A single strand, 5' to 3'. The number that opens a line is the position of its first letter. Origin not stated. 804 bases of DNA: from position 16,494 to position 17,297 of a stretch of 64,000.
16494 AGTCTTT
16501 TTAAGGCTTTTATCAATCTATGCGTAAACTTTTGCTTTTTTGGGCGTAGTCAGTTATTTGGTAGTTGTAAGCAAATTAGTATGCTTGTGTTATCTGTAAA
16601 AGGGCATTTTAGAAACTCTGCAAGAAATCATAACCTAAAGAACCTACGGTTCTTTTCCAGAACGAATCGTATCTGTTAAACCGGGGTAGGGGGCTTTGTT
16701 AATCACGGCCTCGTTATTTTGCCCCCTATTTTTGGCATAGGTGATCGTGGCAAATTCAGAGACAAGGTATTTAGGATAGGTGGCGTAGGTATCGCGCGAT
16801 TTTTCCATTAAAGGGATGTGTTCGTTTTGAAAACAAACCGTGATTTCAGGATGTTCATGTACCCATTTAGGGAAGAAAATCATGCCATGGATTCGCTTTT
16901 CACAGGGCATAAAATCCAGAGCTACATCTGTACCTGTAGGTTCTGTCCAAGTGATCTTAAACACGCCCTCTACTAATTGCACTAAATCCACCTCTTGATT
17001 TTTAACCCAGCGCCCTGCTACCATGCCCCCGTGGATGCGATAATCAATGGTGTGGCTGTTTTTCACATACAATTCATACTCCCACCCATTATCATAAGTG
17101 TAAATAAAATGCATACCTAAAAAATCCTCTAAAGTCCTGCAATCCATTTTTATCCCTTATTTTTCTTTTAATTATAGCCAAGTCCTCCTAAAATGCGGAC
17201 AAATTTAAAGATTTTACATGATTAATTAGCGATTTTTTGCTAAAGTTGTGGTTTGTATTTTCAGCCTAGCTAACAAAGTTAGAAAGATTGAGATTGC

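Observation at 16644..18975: Divergent padC / ipdC-like pair: a two-enzyme aromatic-acid decarboxylation module unexpected in a Helicobacter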

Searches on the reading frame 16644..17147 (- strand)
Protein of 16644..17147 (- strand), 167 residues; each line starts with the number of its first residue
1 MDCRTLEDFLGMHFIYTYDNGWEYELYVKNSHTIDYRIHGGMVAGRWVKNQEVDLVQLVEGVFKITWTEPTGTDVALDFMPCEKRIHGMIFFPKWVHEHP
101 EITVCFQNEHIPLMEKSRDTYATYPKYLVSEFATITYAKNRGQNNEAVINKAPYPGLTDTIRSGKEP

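Call 3: search_protein_families(library=pfam, proteins=[window:16644-17147:-])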
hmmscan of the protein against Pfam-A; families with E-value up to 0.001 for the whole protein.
window:16644-17147:- (167 aa): 2 families
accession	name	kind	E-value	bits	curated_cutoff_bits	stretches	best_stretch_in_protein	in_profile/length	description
PF05870.17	PA_decarbox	-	5.6e-75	250.8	24.6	1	6-159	1-153/158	Phenolic acid decarboxylase (PAD)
PF22036.2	MoaF_like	-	0.00013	22.3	27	1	11-75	2-64/94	MoaF-like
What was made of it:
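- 16644..17147 (-): padC-type cofactor-free phenolic acid decarboxylase, 167 aa, intact in this strain. PF05870 at 250.8 bits (call 3).
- Checked: The minus-strand ORF 16644-17147 (167 aa) matches Pfam PF05870 PA_decarbox at 250.8 bits against a cut-off of 24.6 (call 3).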

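Call 4: search_protein_families(library=ncbifam, proteins=[window:16644-17147:-])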
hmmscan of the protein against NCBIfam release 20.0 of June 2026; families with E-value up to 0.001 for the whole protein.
window:16644-17147:- (167 aa): 0 families

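Call 5: search_solved_structures(query=window:16644-17147:-, show_alignments=1)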
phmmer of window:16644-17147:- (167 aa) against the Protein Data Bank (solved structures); distinct sequences matched with E-value up to 0.001: 15.
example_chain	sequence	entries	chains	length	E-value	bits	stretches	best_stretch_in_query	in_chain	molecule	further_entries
2p8g_A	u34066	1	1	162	2.6e-83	281.3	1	6-165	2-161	Phenolic acid decarboxylase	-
4alb_A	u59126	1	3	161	3.8e-83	280.8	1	6-165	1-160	PHENOLIC ACID DECARBOXYLASE PADC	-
2gc9_A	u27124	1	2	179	2e-82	278.4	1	4-165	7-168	p-coumaric acid decarboxylase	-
2w2a_A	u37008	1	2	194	2.7e-82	278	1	4-165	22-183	P-COUMARIC ACID DECARBOXYLASE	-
2w2b_A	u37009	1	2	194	8.2e-82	276.4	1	4-165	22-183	P-COUMARIC ACID DECARBOXYLASE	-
2wsj_A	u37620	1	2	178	8.7e-82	276.3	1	4-165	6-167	P-COUMARIC ACID DECARBOXYLASE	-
2w2f_A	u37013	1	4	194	1e-81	276.1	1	4-165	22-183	P-COUMARIC ACID DECARBOXYLASE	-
3nad_A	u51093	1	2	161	1.9e-78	265.5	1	7-165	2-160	Ferulate decarboxylase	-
8b30_A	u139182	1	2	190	1.3e-62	213.9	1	3-153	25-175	Phenolic acid decarboxylase N31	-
4uu3_A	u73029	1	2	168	5e-58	199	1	2-150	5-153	FERULIC ACID DECARBOXYLASE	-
3nx1_A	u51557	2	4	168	1.9e-57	197.1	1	2-150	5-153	Ferulic acid decarboxylase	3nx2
4uu2_A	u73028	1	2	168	3.4e-57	196.2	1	2-150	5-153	FERULIC ACID DECARBOXYLASE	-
8adx_A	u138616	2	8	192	3.6e-56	192.9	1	6-153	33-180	Phenolic acid decarboxylase N55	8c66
9lp6_A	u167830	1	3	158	4.5e-56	192.6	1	8-154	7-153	Phenolic acid decarboxylase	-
8a85_A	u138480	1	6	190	7.3e-54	185.4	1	6-153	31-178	Phenolic acid decarboxylase N134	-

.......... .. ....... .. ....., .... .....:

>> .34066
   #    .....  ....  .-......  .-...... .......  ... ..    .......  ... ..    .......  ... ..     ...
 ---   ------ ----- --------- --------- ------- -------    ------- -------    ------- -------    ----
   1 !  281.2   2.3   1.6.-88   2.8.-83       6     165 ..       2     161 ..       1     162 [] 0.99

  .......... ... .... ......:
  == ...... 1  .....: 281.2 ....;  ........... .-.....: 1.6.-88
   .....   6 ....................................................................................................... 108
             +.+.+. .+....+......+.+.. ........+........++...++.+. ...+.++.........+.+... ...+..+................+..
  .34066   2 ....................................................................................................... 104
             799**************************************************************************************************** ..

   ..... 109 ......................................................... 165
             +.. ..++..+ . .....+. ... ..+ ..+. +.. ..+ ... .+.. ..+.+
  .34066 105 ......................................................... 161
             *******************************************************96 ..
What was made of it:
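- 16644..17147 (-): 281 bits to B. subtilis PadC 2p8g over residues 6-165 (call 5).
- On Phenolic acid decarboxylase (PAD/PadC, Pfam PF05870): 281 bits to 2p8g (call 5).
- Checked: It aligns end to end with B. subtilis PadC 2p8g (281 bits) and L. plantarum p-coumarate decarboxylase 2gc9 (278 bits) (call 5).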

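Call 7: find_encoding_contigs(protein=window:16644-17147:-, flank=10000, max_places=8)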
Protein window:16644-17147:- (167 aa): 1 contig read that carries it; 1 place shown.
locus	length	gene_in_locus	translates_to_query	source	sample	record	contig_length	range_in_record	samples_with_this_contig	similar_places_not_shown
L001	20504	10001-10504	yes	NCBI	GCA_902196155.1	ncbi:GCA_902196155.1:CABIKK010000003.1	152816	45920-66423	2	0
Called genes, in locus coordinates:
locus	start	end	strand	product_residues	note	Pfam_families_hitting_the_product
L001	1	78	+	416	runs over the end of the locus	PF01979:Amidohydro_1 (weak)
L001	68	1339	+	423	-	PF01979:Amidohydro_1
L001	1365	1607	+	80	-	PF18618:HP0268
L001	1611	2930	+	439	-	PF00919:UPF0004, PF04055:Radical_SAM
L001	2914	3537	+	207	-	PF04028:DUF374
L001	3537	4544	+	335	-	PF27038:DUF8569, PF27037:DUF8341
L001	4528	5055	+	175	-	-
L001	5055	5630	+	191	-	-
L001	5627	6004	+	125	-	PF03692:CxxCxxCC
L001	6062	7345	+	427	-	PF13428:TPR_14 (faint), PF07719:TPR_2 (faint), PF13432:TPR_16 (faint), PF14559:TPR_19 (faint), PF01535:PPR (faint)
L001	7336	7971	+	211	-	PF00218:IGPS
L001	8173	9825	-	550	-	PF02776:TPP_enzyme_N, PF00205:TPP_enzyme_M, PF02775:TPP_enzyme_C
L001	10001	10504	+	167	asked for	PF05870:PA_decarbox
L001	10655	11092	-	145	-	PF14489:QueF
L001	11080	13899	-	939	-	PF00133:tRNA-synt_1, PF09334:tRNA-synt_1g, PF01406:tRNA-synt_1e (weak), PF01921:tRNA-synt_1f (weak), PF08264:Anticodon_1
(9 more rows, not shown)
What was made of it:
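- Checked: The ORF lister starts this ORF at GTG 17248, but homologs, the public gene call (550 aa, call 7) and an AAGGAG Shine-Dalgarno at 17314-17319 put the start at ATG 17323.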

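Call 8: find_homologous_proteins(query=window:16644-17147:-)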
Query window:16644-17147:- (167 aa): 720 proteins with E <= 0.001 among 720 candidates; the best 120 are listed.
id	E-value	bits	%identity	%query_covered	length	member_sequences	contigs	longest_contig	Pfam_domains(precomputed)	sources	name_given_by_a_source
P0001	2.6e-106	371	93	99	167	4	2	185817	PF05870.18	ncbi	-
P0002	9.0e-86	304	76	99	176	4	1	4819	PF05870.18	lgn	-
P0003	2.3e-82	293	73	97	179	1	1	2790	PF05870.18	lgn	-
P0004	3.7e-82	292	76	97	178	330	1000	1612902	PF05870.18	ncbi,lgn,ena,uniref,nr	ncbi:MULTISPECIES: phenolic acid decarboxylase [Ligilactobacillus]|uniref:Phenolic acid decarboxylas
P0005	1.5e-81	290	74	96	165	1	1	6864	PF05870.18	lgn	-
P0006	7.3e-81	288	73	96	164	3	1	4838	PF05870.18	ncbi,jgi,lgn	-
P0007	2.9e-80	286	73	97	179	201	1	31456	PF05870.18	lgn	-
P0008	4.6e-80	285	71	96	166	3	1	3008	PF05870.18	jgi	jgi:phenolic acid decarboxylase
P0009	5.2e-80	285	73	97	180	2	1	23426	PF05870.18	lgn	-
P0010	5.2e-80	285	69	97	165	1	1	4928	PF05870.18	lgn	-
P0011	5.4e-80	285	73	97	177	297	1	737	PF05870.18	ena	-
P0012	7.4e-80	285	74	96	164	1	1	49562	PF05870.18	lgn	-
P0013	8.0e-80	285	74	96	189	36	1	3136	PF05870.18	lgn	-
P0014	8.3e-80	285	73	96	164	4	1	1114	PF05870.18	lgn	-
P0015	1.1e-79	284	73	97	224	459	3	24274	PF05870.18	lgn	-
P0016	1.2e-79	284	74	96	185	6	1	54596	PF05870.18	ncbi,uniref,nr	ncbi:phenolic acid decarboxylase [Bifidobacterium stellenboschense]|uniref:Phenolic acid decarboxyla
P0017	1.3e-79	284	72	99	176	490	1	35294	PF05870.18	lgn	-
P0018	1.5e-79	284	73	96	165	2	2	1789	PF22036.3,PF05870.18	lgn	-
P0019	2.1e-79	283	70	99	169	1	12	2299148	PF05870.18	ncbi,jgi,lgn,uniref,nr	ncbi:phenolic acid decarboxylase [Lonepinella koalarum]|uniref:phenolic acid decarboxylase n=1 Tax=L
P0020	2.1e-79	283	70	99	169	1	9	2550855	PF05870.18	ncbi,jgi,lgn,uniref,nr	ncbi:phenolic acid decarboxylase [Lonepinella koalarum]|uniref:Phenolic acid decarboxylase n=1 Tax=L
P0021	3.0e-79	283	73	98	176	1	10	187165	PF22036.3,PF05870.18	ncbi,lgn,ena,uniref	ncbi:phenolic acid decarboxylase [Enterococcus faecium]|uniref:phenolic acid decarboxylase n=1 Tax=E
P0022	3.1e-79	283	73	96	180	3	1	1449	PF05870.18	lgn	-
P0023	3.9e-79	282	73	96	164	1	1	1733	PF22036.3,PF05870.18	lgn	-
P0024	4.1e-79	282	73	96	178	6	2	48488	PF05870.18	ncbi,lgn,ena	-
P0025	4.3e-79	282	72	96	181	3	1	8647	PF05870.18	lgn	-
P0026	4.4e-79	282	71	97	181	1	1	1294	PF05870.18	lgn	-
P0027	5.3e-79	282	69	99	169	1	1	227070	PF05870.18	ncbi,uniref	ncbi:phenolic acid decarboxylase [Lonepinella koalarum]|uniref:phenolic acid decarboxylase n=1 Tax=L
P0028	5.4e-79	282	73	97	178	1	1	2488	PF05870.18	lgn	-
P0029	5.4e-79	282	70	99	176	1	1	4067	PF05870.18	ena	-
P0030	6.6e-79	282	71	98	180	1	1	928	PF05870.18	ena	-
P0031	6.7e-79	282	73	96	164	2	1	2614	PF05870.18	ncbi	-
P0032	7.3e-79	282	71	96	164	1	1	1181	PF22036.3,PF05870.18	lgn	-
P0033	8.5e-79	281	71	98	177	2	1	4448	PF22036.3,PF05870.18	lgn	-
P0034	9.0e-79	281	73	97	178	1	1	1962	PF05870.18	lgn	-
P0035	1.1e-78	281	73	97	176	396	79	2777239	PF05870.18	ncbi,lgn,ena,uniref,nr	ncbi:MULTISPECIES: phenolic acid decarboxylase [Enterococcus]|uniref:phenolic acid decarboxylase n=1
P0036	1.3e-78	281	75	92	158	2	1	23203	PF05870.18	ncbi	-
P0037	1.3e-78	281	70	97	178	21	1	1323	PF05870.18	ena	-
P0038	1.4e-78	281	73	98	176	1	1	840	PF05870.18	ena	-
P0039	1.4e-78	281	71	96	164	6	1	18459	PF22036.3,PF05870.18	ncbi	ncbi:MAG: phenolic acid decarboxylase [Dysgonamonadaceae bacterium]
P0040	1.6e-78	280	72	96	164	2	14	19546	PF22036.3,PF05870.18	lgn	-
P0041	2.5e-78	280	69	97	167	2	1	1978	PF05870.18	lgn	-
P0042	2.6e-78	280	72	96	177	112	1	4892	PF05870.18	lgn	-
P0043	3.1e-78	279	70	97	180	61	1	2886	PF05870.18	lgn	-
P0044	3.7e-78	279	73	96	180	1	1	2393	PF05870.18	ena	-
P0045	4.0e-78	279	70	99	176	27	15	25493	PF05870.18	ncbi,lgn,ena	-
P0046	4.2e-78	279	70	97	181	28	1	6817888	PF05870.18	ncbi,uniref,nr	ncbi:phenolic acid decarboxylase [Anaerocolumna sp. AGMB13025]|uniref:phenolic acid decarboxylase n=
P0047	4.5e-78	279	72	96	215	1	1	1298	PF05870.18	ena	-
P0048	5.9e-78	279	70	99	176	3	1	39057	PF22036.3,PF05870.18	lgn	-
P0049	6.4e-78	278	73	96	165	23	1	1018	PF22036.3,PF05870.18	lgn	-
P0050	6.5e-78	278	69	97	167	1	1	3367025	PF05870.18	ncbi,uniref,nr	ncbi:phenolic acid decarboxylase [Heyndrickxia coagulans]|uniref:phenolic acid decarboxylase n=1 Tax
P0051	7.5e-78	278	71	96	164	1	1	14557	PF22036.3,PF05870.18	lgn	-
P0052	7.6e-78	278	70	97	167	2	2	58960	PF05870.18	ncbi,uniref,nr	ncbi:phenolic acid decarboxylase [Heyndrickxia coagulans]|uniref:phenolic acid decarboxylase n=1 Tax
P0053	7.9e-78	278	72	96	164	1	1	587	PF22036.3,PF05870.18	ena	-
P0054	8.5e-78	278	73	96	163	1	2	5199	PF22036.3,PF05870.18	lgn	-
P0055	8.8e-78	278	71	97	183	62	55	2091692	PF05870.18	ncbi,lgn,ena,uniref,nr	ncbi:phenolic acid decarboxylase [Latilactobacillus curvatus]|uniref:Phenolic acid decarboxylase n=2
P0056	9.0e-78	278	71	97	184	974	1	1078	PF05870.18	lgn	-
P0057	9.0e-78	278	70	98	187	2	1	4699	PF05870.18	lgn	-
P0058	9.5e-78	278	71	96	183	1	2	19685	PF05870.18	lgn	-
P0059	1.0e-77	278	69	97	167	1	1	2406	PF05870.18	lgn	-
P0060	1.0e-77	278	71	98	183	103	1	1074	PF05870.18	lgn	-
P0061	1.3e-77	278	71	96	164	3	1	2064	PF22036.3,PF05870.18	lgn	-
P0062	1.4e-77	277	72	97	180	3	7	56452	PF05870.18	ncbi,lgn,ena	-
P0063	1.4e-77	277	72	96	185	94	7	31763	PF05870.18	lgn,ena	-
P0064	2.1e-77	277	67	97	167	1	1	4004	PF22036.3,PF05870.18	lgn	-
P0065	2.4e-77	277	71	98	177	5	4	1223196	PF05870.18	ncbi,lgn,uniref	ncbi:phenolic acid decarboxylase [Staphylococcus shinii]|uniref:phenolic acid decarboxylase n=1 Tax=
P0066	2.5e-77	277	69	96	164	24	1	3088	PF22036.3,PF05870.18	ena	-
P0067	2.9e-77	276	69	97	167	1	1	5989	PF22036.3,PF05870.18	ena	-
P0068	3.1e-77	276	72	98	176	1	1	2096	PF05870.18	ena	-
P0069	3.4e-77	276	70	97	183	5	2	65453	PF22036.3,PF05870.18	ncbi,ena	-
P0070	3.7e-77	276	69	98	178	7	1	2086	PF05870.18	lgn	-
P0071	3.8e-77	276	70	97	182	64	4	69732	PF05870.18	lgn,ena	-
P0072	4.2e-77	276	69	97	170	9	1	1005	PF22036.3,PF05870.18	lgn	-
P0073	4.3e-77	276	71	96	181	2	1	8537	PF05870.18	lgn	-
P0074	5.2e-77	276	67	97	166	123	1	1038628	PF22036.3,PF05870.18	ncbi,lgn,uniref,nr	ncbi:phenolic acid decarboxylase [Bacillus haynesii]|uniref:phenolic acid decarboxylase n=1 Tax=Baci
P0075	7.1e-77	275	71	96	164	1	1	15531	PF22036.3,PF05870.18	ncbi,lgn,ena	-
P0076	7.6e-77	275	71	98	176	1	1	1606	PF05870.18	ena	-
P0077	8.3e-77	275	70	97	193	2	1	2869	PF05870.18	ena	-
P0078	1.1e-76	274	69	97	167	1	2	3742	PF05870.18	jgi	-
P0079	1.1e-76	274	71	98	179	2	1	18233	PF05870.18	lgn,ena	-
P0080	1.2e-76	274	72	97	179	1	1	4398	PF22036.3,PF05870.18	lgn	-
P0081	1.2e-76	274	71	97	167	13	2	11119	PF22036.3,PF05870.18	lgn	-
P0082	1.2e-76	274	69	96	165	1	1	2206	PF22036.3,PF05870.18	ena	-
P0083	1.3e-76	274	71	96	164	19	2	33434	PF22036.3,PF05870.18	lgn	-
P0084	1.5e-76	274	70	98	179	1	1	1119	PF05870.18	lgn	-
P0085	1.5e-76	274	72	96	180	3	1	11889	PF05870.18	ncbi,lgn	-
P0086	1.6e-76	274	70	97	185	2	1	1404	PF05870.18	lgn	-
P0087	1.9e-76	274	69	96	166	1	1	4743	PF22036.3,PF05870.18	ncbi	ncbi:phenolic acid decarboxylase [Bacillus cereus]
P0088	2.0e-76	274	70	97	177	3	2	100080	PF05870.18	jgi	jgi:phenolic acid decarboxylase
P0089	2.0e-76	274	68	97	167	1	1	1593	PF22036.3,PF05870.18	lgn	-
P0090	2.1e-76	274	70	97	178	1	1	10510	PF05870.18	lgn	-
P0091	2.2e-76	273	70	97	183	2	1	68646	PF05870.18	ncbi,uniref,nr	ncbi:phenolic acid decarboxylase padC [Latilactobacillus curvatus]|uniref:phenolic acid decarboxylas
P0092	2.3e-76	273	70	97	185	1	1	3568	PF05870.18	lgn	-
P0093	2.4e-76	273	71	97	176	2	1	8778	PF05870.18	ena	-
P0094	2.8e-76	273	70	97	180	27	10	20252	PF05870.18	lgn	-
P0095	2.9e-76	273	71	97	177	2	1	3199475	PF05870.18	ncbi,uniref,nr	ncbi:phenolic acid decarboxylase PadC [Enterococcus sp. 8G7_MSG3316]|uniref:Phenolic acid decarboxyl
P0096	3.0e-76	273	70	97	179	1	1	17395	PF05870.18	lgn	-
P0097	3.1e-76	273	70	96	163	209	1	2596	PF22036.3,PF05870.18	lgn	-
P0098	3.3e-76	273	71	96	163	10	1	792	PF22036.3,PF05870.18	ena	-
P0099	3.5e-76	273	71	96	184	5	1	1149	PF05870.18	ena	-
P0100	3.7e-76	273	70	98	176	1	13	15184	PF05870.18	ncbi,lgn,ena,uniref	ncbi:phenolic acid decarboxylase PadC [Enterococcus sp. AZ191]|uniref:phenolic acid decarboxylase n=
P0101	3.7e-76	273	69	96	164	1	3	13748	PF22036.3,PF05870.18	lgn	-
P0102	4.4e-76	273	69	96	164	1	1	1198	PF22036.3,PF05870.18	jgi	-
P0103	4.5e-76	272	72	98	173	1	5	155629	PF05870.18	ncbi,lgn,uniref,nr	ncbi:phenolic acid decarboxylase [Enterococcus faecium]|uniref:phenolic acid decarboxylase n=1 Tax=E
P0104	4.7e-76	272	70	98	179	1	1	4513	PF05870.18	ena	-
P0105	4.7e-76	272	69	97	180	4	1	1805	PF22036.3,PF05870.18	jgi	-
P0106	4.8e-76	272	72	97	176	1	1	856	PF05870.18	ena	-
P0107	5.0e-76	272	70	98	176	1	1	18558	PF05870.18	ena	-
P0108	5.6e-76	272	68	99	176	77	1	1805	PF05870.18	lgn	-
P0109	5.7e-76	272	70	98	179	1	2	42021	PF05870.18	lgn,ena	-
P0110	6.1e-76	272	69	97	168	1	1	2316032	PF22036.3,PF05870.18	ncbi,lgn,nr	nr:phenolic acid decarboxylase [Mammaliicoccus sp. Marseille-Q6498]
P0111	6.3e-76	272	67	96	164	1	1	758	PF05870.18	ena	-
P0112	7.2e-76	272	71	97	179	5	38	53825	PF05870.18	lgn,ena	-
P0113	7.3e-76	272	69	97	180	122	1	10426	PF05870.18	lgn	-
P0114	7.9e-76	272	70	96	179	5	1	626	PF05870.18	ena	-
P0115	8.5e-76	272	70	97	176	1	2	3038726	PF05870.18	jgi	jgi:phenolic acid decarboxylase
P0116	1.3e-75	271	68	98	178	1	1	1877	PF05870.18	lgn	-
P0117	1.4e-75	271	70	97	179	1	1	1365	PF05870.18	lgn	-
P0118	1.7e-75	271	69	96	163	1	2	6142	PF22036.3,PF05870.18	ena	-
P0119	1.7e-75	271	71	98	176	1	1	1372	PF05870.18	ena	-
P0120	2.2e-75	270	71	96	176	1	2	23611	PF05870.18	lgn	-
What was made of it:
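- No other Helicobacter appears among its listed relatives (call 8).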

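Call 9: list_cluster_members(proteins=[window:16644-17147:-, P0001, window:17323-18975:+, P0002])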
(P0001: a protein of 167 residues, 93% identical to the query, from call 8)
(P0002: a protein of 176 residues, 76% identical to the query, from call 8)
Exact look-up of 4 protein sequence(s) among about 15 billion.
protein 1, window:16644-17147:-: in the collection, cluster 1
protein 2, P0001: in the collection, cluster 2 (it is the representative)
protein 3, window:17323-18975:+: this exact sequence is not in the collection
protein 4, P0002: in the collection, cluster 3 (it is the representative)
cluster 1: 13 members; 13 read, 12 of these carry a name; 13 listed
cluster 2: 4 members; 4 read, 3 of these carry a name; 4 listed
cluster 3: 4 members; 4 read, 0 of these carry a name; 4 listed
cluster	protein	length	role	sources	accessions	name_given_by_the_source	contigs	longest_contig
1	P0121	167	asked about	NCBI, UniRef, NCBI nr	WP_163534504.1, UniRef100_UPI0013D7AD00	phenolic acid decarboxylase [Helicobacter suis] | phenolic acid decarboxylase n=1 Tax=Helicobacter suis TaxID=104628 RepID=UPI0013D7AD00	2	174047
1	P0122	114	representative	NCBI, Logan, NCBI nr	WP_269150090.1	phenolic acid decarboxylase [Helicobacter suis]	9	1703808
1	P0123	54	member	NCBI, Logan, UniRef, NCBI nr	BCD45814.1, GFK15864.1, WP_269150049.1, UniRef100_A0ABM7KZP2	phenolic acid decarboxylase [Helicobacter suis] | Uncharacterized protein n=2 Tax=Helicobacter suis TaxID=104628 RepID=A0ABM7KZP2_9HELI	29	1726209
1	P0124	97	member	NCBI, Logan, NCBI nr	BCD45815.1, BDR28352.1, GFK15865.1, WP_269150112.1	phenolic acid decarboxylase [Helicobacter suis]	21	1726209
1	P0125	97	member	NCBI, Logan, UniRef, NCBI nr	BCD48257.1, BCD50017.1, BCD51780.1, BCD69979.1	hypothetical protein NHP194003_14610 [Helicobacter suis] | Uncharacterized protein n=2 Tax=Helicobacter suis TaxID=104628 RepID=A0A6J4CWR6_9HELI | phenolic acid decarboxylase [Helicobacter suis]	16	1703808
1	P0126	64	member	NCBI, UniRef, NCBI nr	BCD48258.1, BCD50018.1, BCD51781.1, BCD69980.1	phenolic acid decarboxylase [Helicobacter suis] | Uncharacterized protein n=1 Tax=Helicobacter suis TaxID=104628 RepID=A0A6J4CZQ4_9HELI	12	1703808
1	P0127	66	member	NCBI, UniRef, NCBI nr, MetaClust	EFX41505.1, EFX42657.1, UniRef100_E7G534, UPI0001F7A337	putative ferulate decarboxylase [Helicobacter suis HS5] | Putative ferulate decarboxylase n=1 Tax=Helicobacter suis HS5 TaxID=710394 ... | status=active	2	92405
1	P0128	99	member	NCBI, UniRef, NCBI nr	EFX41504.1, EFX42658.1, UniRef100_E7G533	phenolic acid decarboxylase [Helicobacter suis HS5] | Phenolic acid decarboxylase n=2 Tax=Helicobacter suis TaxID=104628 RepID=E7G533_9HELI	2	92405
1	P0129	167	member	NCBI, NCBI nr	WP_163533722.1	phenolic acid decarboxylase [Helicobacter suis]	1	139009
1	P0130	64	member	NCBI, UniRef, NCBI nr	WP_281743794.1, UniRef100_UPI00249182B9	phenolic acid decarboxylase [Helicobacter suis] | phenolic acid decarboxylase n=1 Tax=Helicobacter suis TaxID=104628 RepID=UPI00249182B9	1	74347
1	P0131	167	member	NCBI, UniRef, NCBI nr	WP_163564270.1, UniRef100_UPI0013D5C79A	phenolic acid decarboxylase [Helicobacter suis] | phenolic acid decarboxylase n=1 Tax=Helicobacter suis TaxID=104628 RepID=UPI0013D5C79A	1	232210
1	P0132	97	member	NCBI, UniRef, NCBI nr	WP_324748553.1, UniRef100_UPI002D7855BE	phenolic acid decarboxylase [Helicobacter suis] | phenolic acid decarboxylase n=1 Tax=Helicobacter suis TaxID=104628 RepID=UPI002D7855BE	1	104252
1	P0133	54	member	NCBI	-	-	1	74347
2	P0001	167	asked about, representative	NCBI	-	-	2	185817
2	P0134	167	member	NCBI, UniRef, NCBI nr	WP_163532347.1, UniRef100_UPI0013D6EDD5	phenolic acid decarboxylase [Helicobacter suis] | phenolic acid decarboxylase n=1 Tax=Helicobacter suis TaxID=104628 RepID=UPI0013D6EDD5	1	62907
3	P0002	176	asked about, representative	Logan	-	-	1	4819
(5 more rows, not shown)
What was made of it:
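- Organism: the PAD protein is identical to WP_163534504 of H. suis and is encoded on GCA_902196155.1 (calls 7, 9). It is broken in the majority of sequenced strains (call 9).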
